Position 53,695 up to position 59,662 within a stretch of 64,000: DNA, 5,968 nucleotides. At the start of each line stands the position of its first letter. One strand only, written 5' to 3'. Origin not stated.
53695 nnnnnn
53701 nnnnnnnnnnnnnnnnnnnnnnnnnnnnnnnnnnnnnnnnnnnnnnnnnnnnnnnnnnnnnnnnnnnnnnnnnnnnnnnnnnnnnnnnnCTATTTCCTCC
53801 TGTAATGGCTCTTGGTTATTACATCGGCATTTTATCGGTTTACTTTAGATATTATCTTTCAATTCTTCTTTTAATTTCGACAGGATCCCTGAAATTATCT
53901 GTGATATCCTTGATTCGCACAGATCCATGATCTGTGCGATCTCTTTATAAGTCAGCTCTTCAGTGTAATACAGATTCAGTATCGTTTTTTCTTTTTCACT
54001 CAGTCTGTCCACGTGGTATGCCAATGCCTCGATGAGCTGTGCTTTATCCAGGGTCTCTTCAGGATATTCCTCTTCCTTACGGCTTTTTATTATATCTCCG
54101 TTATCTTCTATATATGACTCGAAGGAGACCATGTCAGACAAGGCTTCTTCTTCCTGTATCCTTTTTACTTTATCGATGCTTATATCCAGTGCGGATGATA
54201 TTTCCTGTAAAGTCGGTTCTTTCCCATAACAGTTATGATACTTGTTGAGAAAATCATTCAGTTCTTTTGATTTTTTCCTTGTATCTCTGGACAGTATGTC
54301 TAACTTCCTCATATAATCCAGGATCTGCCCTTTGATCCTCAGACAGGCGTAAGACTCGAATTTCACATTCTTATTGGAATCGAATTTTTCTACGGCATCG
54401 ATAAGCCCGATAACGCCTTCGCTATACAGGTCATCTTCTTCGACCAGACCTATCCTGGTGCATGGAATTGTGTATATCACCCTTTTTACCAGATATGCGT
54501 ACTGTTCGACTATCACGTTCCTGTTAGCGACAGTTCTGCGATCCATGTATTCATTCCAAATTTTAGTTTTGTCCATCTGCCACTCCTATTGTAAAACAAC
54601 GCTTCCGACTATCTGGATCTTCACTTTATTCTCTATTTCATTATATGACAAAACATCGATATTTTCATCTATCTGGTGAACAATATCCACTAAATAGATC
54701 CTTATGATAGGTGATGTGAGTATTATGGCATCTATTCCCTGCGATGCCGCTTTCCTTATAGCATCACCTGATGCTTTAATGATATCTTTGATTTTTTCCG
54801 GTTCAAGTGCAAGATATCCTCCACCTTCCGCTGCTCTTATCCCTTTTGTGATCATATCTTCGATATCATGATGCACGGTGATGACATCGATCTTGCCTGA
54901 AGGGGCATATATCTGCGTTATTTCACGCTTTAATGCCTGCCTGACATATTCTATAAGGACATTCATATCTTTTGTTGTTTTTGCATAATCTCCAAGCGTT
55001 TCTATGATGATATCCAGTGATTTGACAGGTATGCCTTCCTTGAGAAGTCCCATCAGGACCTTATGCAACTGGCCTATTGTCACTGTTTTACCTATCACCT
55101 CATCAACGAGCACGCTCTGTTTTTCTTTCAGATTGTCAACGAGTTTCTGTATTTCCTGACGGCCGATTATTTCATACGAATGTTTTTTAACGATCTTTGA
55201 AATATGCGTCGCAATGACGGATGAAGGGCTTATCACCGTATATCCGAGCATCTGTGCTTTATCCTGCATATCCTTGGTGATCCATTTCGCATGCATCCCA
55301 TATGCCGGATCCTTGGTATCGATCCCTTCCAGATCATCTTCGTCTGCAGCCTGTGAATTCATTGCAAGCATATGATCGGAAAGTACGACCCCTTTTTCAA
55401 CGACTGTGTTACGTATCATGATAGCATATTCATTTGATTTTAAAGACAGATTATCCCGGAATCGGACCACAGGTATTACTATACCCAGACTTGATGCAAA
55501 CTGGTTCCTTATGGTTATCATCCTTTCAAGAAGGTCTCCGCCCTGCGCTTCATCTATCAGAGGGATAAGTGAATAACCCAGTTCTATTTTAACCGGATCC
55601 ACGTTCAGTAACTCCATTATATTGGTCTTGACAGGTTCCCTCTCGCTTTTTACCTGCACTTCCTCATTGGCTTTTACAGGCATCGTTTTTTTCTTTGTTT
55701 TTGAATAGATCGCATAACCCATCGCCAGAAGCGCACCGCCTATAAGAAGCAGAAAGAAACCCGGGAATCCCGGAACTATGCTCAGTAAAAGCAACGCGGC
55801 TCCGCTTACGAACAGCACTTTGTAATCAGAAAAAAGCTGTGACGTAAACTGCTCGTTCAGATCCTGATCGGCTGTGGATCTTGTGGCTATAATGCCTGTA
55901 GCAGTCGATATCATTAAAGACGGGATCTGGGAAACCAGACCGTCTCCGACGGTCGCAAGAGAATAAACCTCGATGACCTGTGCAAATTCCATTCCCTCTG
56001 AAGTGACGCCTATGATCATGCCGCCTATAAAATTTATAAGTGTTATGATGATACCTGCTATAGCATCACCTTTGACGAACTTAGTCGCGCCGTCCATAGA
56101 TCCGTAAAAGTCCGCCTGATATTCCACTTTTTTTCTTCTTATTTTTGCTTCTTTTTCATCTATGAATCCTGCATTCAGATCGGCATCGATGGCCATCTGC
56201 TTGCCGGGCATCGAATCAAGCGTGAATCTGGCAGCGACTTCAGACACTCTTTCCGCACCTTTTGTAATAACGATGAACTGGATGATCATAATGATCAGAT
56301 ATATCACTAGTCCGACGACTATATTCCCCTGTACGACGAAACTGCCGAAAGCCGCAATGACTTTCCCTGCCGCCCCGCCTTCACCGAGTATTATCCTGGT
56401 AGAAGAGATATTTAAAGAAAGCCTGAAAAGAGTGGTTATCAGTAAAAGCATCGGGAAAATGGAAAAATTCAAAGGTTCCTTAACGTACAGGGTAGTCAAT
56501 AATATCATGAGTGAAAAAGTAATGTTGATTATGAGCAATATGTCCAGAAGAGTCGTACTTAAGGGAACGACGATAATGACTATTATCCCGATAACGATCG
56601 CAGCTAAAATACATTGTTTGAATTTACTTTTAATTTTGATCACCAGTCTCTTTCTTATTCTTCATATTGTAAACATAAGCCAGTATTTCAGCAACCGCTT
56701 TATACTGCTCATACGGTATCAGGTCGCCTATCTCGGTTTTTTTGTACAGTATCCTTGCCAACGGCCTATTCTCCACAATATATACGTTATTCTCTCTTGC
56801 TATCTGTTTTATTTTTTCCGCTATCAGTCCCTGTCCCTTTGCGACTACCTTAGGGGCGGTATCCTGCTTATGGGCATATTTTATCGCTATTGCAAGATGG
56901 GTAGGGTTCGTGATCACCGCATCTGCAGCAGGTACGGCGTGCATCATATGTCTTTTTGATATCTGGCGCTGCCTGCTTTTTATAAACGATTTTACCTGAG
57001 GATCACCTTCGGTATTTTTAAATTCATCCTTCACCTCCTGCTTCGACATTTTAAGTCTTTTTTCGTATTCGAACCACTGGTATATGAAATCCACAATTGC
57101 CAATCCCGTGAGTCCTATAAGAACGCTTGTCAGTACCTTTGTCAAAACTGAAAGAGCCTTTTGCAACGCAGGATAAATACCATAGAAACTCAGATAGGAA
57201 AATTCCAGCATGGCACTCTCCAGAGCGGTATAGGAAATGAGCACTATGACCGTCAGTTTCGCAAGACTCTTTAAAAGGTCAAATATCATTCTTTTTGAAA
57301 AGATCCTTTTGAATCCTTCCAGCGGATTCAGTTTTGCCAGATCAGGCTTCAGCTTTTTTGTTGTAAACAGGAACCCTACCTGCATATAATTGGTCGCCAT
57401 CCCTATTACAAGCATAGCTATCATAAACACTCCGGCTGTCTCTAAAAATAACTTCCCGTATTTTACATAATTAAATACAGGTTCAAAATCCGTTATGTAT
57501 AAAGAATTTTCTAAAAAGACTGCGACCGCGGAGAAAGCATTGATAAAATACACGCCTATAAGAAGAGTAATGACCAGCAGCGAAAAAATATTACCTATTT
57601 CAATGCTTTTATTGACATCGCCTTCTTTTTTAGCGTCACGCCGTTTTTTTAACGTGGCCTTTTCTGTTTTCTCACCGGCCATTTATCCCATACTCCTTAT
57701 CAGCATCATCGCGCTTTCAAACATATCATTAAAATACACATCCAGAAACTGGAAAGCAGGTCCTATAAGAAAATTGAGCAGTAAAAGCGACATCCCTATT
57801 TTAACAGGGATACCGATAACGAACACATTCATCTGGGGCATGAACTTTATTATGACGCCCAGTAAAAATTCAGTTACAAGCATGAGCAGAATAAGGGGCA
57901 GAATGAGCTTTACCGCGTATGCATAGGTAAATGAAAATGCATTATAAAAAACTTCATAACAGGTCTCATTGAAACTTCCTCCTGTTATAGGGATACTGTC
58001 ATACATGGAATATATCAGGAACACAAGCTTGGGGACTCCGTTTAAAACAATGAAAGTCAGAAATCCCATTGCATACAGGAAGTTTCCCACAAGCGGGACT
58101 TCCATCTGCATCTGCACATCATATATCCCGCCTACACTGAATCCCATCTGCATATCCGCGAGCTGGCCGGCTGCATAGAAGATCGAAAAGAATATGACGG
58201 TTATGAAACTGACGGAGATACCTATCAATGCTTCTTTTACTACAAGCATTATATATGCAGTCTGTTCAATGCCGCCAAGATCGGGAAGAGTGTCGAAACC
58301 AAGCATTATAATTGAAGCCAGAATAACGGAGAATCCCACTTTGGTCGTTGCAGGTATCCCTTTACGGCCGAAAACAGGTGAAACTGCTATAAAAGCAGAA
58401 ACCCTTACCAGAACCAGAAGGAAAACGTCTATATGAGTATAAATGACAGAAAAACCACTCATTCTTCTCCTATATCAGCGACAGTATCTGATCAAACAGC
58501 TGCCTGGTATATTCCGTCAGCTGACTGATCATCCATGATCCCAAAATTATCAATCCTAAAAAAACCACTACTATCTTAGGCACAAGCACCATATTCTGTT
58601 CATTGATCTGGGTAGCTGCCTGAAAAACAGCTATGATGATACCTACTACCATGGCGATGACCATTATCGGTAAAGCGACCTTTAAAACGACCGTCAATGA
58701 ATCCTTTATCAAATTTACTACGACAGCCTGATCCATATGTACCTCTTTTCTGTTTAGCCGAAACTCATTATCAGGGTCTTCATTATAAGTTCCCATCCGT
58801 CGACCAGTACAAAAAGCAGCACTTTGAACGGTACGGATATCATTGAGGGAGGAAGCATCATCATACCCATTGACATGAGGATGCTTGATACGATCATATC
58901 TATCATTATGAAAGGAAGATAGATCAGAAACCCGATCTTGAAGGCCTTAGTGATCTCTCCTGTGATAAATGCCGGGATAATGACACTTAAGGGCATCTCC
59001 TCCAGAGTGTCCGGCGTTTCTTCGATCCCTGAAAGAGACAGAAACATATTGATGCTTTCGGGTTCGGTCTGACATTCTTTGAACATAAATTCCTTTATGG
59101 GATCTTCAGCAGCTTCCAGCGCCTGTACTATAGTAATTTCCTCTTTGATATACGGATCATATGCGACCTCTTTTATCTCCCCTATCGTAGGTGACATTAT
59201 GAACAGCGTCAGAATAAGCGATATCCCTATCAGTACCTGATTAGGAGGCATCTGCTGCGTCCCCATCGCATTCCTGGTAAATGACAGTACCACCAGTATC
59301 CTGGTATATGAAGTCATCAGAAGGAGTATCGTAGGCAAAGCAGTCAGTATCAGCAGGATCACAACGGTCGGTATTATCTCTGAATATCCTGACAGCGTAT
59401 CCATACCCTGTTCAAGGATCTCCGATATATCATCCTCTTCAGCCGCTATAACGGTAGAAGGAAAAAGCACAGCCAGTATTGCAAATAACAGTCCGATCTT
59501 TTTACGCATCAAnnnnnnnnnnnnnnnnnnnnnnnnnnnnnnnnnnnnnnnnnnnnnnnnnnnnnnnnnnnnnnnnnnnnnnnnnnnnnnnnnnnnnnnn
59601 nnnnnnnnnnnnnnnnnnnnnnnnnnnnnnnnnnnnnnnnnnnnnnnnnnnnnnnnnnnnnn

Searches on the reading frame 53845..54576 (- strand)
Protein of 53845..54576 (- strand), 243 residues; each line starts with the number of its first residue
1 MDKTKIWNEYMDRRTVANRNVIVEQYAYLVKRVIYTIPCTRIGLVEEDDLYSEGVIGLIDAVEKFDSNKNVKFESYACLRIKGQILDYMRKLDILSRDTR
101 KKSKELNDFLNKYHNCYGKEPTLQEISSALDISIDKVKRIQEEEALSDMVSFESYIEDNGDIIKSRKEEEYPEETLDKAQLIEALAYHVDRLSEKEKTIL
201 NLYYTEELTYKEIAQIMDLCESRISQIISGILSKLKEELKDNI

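Call 24: search_protein_families(library=pfam, proteins=[window:53845-54576:-], max_evalue=0.001)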
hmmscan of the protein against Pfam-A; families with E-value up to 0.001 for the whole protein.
window:53845-54576:- (243 aa): 5 families
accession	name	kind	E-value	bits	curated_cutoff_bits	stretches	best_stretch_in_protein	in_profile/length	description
PF04545.22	Sigma70_r4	-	3.6e-19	68.5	24.1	1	190-237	3-50/50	Sigma-70, region 4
PF04542.20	Sigma70_r2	-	2e-13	50.3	24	1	22-92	1-68/71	Sigma-70 region 2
PF08281.18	Sigma70_r4_2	-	2.7e-09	37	25.7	1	189-223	8-42/54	Sigma-70, region 4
PF04539.22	Sigma70_r3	-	5.9e-05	23.5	25.3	1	118-161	18-61/78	Sigma-70 region 3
PF00196.25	GerE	-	0.00024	21.1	23.5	0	191-236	2-46/57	Bacterial regulatory proteins, luxR family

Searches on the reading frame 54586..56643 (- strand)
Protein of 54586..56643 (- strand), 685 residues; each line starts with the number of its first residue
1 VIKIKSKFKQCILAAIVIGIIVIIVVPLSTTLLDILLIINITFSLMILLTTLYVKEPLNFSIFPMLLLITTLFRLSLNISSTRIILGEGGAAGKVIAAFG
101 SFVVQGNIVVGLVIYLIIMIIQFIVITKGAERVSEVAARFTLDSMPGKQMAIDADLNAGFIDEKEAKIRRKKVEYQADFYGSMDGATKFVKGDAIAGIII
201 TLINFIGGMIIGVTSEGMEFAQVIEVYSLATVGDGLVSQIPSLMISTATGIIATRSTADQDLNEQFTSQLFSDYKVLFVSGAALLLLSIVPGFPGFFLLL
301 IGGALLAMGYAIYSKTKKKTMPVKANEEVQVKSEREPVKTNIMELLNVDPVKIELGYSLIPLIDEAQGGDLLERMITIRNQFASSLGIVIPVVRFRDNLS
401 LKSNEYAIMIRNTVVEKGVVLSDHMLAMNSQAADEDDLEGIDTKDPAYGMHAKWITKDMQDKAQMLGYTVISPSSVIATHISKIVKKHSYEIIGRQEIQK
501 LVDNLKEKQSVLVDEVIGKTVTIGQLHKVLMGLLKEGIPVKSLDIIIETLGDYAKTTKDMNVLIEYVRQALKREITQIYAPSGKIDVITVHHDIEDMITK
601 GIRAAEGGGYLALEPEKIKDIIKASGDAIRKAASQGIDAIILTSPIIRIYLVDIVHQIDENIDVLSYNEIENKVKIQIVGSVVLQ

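Call 24: search_protein_families(library=pfam, proteins=[window:54586-56643:-], max_evalue=0.001)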
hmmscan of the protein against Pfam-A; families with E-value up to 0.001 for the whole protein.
window:54586-56643:- (685 aa): 1 family
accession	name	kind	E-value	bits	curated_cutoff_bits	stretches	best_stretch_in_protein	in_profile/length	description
PF00771.25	FHIPEP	-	3.4e-253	842.4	29.1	1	20-674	1-656/657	FHIPEP family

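Call 69: find_homologous_proteins(query=window:54586-56643:-, max_evalue=1e-50)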
Query window:54586-56643:- (685 aa): 8000 proteins with E <= 1e-50 among 8000 candidates; the best 120 are listed.
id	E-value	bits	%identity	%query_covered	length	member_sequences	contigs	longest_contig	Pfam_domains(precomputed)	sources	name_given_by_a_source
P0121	0.0e+0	1437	100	100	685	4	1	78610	PF00771.26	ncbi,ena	ncbi:MAG: flagellar biosynthesis protein FlhA [Clostridia bacterium]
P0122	0.0e+0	1280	87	99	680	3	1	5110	PF00771.26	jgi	jgi:flagellar biosynthesis protein FlhA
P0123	0.0e+0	1244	85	100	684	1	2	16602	PF00771.26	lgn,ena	-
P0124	0.0e+0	1240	84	100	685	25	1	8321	PF00771.26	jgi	jgi:flagellar biosynthesis protein FlhA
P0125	0.0e+0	1108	74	100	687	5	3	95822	PF00771.26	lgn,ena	-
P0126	0.0e+0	1010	71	96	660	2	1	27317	PF00771.26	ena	-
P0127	5.6e-292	988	69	97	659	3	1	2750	PF00771.26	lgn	-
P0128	1.7e-263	894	60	100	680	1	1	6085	PF00771.26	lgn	-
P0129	2.4e-258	877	60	96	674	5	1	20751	PF00771.26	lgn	-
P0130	2.9e-253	860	61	99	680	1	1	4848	PF00771.26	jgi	jgi:flagellar biosynthesis protein FlhA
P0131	1.7e-248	844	59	96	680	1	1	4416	PF00771.26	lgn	-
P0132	3.8e-248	843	59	96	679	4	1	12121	PF00771.26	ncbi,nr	ncbi:MAG: flagellar biosynthesis protein FlhA [Clostridiales bacterium]|nr:flagellar biosynthesis pr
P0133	9.2e-239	812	56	96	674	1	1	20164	PF00771.26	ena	-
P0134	7.8e-235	799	57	96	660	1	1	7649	PF00771.26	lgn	-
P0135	3.3e-230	784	54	92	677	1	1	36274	PF00771.26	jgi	-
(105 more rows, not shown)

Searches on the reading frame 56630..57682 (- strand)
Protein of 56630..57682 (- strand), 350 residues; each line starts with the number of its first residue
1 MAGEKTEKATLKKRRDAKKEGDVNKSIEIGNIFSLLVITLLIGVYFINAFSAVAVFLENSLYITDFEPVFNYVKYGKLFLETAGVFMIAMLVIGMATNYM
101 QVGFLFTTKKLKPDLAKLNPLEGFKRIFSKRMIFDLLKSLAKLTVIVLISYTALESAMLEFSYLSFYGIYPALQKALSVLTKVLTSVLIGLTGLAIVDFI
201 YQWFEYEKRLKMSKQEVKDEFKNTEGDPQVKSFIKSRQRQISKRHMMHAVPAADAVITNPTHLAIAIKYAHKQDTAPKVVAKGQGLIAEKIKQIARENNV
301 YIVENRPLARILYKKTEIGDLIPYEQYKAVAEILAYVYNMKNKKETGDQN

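Call 24: search_protein_families(library=pfam, proteins=[window:56630-57682:-], max_evalue=0.001)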
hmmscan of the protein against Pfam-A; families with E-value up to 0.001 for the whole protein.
window:56630-57682:- (350 aa): 1 family
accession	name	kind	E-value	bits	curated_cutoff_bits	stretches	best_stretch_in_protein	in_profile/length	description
PF01312.24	Bac_export_2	-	1.4e-115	386.5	24.4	1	3-337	1-335/335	FlhB HrpN YscU SpaS Family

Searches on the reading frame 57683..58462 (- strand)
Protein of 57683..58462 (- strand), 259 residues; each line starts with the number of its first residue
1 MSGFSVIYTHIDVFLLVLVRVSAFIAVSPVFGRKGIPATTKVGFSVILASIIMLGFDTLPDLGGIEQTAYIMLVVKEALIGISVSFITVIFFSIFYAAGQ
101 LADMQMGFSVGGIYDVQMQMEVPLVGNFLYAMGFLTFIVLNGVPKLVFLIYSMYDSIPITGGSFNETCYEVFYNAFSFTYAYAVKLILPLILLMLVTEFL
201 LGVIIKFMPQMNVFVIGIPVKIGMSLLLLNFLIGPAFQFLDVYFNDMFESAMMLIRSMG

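Call 24: search_protein_families(library=pfam, proteins=[window:57683-58462:-], max_evalue=0.001)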
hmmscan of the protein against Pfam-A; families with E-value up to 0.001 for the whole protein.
window:57683-58462:- (259 aa): 1 family
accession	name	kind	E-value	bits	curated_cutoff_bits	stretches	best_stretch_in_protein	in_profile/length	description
PF01311.25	Bac_export_1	-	7.9e-51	173.3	27.8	1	13-246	3-229/230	Bacterial export proteins, family 1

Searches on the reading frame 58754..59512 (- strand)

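Call 24: search_protein_families(library=pfam, proteins=[window:58754-59512:-], max_evalue=0.001)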
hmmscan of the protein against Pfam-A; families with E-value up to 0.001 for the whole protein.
window:58754-59512:- (252 aa): 1 family
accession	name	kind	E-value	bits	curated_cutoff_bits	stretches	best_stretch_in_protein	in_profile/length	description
PF00813.25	FliP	-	7.4e-76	254.8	26.9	1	53-247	2-191/191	FliP family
